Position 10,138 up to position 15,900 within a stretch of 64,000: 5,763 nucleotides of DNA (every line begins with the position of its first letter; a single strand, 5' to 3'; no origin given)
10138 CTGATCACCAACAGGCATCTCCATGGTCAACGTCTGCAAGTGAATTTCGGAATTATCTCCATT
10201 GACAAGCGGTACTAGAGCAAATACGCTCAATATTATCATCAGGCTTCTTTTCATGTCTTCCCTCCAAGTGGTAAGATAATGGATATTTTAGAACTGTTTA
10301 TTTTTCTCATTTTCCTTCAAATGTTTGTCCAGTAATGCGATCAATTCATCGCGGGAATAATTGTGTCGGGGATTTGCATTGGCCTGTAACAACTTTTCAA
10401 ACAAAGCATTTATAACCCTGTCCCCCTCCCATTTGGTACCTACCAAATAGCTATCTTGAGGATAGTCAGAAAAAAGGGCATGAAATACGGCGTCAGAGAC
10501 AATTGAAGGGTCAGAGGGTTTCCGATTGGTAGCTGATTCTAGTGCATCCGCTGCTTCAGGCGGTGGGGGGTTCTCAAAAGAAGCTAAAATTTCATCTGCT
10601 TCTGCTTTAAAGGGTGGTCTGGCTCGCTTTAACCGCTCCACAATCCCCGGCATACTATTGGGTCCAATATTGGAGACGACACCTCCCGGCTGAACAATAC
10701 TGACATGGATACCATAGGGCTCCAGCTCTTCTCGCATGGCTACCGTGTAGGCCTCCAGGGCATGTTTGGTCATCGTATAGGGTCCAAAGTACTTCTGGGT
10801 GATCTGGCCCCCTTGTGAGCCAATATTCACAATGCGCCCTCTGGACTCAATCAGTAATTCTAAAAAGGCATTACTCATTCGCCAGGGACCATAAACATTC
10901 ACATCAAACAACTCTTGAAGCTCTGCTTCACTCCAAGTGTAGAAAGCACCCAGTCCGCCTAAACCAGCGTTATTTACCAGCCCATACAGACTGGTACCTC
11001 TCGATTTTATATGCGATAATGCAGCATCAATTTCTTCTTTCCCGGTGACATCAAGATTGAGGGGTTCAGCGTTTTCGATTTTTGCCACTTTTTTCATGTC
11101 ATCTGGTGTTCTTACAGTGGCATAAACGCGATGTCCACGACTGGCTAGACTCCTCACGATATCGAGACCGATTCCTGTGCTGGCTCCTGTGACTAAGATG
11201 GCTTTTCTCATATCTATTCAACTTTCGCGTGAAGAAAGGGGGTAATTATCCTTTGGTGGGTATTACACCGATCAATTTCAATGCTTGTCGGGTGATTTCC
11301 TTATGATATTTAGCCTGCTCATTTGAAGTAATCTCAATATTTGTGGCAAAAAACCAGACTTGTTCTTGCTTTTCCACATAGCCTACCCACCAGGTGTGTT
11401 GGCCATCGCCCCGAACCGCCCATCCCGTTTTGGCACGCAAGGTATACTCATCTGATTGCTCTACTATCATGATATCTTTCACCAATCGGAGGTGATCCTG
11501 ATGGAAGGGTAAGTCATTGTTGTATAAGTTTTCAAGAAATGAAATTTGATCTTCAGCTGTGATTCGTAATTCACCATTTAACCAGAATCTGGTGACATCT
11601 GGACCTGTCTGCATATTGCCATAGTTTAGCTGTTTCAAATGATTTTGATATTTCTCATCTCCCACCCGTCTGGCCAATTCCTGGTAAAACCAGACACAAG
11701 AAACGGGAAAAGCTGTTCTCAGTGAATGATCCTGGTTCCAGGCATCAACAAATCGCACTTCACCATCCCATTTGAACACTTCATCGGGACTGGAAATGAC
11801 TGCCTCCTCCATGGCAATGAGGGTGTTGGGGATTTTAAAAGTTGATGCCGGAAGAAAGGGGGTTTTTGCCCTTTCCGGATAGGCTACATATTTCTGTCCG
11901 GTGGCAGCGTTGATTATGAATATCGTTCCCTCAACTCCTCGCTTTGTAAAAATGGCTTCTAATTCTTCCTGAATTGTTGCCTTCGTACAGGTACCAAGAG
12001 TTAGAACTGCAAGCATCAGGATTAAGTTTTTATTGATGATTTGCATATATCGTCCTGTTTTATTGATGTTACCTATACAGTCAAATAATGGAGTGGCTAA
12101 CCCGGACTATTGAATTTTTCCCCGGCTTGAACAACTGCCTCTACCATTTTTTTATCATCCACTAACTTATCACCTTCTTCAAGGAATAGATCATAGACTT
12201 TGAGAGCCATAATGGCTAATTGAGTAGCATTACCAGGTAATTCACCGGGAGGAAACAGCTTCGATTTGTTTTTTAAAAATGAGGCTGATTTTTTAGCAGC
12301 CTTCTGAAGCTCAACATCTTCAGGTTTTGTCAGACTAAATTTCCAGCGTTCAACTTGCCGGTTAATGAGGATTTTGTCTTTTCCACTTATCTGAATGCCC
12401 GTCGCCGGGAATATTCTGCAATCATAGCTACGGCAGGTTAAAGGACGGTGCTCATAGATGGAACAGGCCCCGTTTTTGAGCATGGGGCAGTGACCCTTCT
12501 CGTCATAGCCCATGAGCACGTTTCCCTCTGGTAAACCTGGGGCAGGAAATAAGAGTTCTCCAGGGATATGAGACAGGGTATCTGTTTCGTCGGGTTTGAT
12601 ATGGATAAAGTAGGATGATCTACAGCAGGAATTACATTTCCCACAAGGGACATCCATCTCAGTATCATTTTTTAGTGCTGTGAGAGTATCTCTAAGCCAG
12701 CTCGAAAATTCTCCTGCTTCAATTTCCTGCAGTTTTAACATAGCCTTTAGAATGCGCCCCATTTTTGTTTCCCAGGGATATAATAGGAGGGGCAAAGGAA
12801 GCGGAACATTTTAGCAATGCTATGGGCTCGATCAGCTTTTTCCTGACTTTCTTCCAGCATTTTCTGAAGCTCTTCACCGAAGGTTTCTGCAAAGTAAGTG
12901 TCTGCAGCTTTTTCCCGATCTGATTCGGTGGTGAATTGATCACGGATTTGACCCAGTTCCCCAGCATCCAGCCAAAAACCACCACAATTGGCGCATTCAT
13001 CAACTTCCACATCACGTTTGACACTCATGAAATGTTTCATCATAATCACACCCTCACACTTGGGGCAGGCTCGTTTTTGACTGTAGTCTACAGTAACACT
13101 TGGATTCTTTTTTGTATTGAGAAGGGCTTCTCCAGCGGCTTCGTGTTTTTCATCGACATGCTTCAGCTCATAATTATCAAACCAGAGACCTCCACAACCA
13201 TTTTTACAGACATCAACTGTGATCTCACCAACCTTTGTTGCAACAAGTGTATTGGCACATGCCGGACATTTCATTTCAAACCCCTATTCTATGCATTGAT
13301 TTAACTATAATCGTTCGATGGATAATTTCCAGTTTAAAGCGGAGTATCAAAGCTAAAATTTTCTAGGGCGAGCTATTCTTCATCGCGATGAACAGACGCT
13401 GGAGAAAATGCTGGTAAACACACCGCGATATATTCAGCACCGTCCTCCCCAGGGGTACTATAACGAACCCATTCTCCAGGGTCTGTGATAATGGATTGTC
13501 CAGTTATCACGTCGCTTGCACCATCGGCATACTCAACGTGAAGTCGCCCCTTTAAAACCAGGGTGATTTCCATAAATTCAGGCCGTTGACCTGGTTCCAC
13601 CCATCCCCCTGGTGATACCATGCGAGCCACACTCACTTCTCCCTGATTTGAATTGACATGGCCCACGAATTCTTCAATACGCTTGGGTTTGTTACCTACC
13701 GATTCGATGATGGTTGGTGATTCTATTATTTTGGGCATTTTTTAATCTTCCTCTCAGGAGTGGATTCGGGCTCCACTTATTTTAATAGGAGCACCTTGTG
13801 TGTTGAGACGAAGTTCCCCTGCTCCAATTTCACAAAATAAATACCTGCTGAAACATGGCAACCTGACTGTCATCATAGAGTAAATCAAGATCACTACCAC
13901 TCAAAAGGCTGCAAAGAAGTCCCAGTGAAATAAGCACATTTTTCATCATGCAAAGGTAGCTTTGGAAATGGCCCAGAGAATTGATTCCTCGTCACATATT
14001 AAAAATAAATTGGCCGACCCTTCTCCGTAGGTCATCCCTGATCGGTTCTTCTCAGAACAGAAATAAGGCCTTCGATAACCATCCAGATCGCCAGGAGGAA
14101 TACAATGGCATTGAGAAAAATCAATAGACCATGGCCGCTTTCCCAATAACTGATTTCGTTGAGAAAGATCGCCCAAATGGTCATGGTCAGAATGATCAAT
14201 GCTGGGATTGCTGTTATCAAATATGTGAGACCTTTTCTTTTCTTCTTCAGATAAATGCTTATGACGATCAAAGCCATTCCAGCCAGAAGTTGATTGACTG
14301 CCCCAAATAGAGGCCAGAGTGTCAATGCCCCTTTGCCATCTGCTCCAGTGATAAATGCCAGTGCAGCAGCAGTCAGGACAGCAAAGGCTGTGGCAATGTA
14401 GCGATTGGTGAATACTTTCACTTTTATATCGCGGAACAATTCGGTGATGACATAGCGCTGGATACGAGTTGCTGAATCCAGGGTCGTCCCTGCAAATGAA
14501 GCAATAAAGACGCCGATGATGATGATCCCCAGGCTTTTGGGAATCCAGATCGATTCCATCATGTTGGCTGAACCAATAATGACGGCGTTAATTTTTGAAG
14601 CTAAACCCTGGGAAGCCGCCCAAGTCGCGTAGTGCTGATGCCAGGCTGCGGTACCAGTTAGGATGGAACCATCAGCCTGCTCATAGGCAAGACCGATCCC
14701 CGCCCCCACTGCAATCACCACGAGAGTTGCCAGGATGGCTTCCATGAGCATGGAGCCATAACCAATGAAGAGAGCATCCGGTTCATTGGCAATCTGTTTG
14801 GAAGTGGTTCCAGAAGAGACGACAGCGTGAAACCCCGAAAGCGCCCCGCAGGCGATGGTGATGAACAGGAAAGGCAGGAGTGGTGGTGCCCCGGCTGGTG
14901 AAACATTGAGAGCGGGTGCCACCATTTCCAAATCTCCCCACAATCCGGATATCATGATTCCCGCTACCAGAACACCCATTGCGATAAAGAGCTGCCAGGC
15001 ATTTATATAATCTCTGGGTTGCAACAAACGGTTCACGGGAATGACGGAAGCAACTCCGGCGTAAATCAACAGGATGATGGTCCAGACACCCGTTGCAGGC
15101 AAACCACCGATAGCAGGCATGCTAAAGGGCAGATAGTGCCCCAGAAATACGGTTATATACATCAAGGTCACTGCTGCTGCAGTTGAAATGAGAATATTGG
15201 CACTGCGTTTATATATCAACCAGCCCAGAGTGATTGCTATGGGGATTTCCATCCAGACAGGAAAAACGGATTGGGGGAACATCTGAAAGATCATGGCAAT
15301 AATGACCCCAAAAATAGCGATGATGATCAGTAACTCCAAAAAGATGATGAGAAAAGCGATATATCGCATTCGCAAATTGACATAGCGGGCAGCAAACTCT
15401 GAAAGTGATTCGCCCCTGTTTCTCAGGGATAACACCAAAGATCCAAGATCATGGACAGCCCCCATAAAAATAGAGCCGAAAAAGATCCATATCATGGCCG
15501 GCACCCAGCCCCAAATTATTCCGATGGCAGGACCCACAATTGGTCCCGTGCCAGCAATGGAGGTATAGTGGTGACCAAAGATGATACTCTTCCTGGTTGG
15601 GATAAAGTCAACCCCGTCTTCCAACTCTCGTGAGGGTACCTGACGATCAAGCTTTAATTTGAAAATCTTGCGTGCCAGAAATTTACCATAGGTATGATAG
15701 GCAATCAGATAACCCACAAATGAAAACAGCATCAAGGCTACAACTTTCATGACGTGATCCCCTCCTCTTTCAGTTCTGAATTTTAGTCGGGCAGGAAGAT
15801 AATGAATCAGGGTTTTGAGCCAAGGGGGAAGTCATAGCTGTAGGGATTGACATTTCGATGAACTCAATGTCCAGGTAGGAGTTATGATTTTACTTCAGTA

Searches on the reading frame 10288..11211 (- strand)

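Call 55: search_protein_families(library=pfam, proteins=[window:10288-11211:-], max_evalue=0.00001)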
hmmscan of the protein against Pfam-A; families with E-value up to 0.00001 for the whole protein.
window:10288-11211:- (307 aa): 5 families
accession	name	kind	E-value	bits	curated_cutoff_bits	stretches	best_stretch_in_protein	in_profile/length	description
PF00106.31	adh_short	-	1.8e-42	145.5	26.6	1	3-182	1-186/195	short chain dehydrogenase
PF13561.12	adh_short_C2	-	1.9e-30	106.6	27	1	9-181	1-179/236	Enoyl-(Acyl carrier protein) reductase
PF08659.16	KR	-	8.6e-11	42.5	22.6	1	5-161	3-165/180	KR domain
PF13460.12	NAD_binding_10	-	1.1e-08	35.6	27.2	1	9-67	1-60/184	NAD(P)H-binding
PF01370.27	Epimerase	-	4.2e-08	33.3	20.9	1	5-181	1-175/240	NAD dependent epimerase/dehydratase family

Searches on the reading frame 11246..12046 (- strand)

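Call 55: search_protein_families(library=pfam, proteins=[window:11246-12046:-], max_evalue=0.00001)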
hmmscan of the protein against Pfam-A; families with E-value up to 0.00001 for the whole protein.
window:11246-12046:- (266 aa): 1 family
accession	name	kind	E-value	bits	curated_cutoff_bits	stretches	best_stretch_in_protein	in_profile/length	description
PF00905.27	Transpeptidase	-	3.6e-42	145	22.1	1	41-256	2-298/299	Penicillin binding protein transpeptidase domain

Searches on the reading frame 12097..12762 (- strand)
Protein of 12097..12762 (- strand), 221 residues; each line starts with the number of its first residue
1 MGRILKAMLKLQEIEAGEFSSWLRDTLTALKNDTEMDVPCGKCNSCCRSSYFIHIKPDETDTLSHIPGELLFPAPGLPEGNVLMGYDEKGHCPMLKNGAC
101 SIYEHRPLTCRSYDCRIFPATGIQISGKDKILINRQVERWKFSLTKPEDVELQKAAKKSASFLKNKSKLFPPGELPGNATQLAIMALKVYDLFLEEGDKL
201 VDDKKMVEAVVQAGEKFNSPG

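Call 56: search_protein_families(library=pfam, proteins=[window:12097-12762:-], max_evalue=0.00001)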
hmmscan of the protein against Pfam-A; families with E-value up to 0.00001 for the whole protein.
window:12097-12762:- (221 aa): 1 family
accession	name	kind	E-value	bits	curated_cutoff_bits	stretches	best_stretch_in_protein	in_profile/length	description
PF03692.20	CxxCxxCC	-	4.3e-07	31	23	1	40-114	2-70/85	Putative zinc- or iron-chelating domain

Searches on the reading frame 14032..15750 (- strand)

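Call 56: search_protein_families(library=pfam, proteins=[window:14032-15750:-], max_evalue=0.00001)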
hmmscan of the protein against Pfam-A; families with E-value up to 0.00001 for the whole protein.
window:14032-15750:- (572 aa): 1 family
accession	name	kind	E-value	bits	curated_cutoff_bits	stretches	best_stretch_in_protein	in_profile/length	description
PF02554.20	CstA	-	2.1e-131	439.8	27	1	4-527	3-560/560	Carbon starvation protein CstA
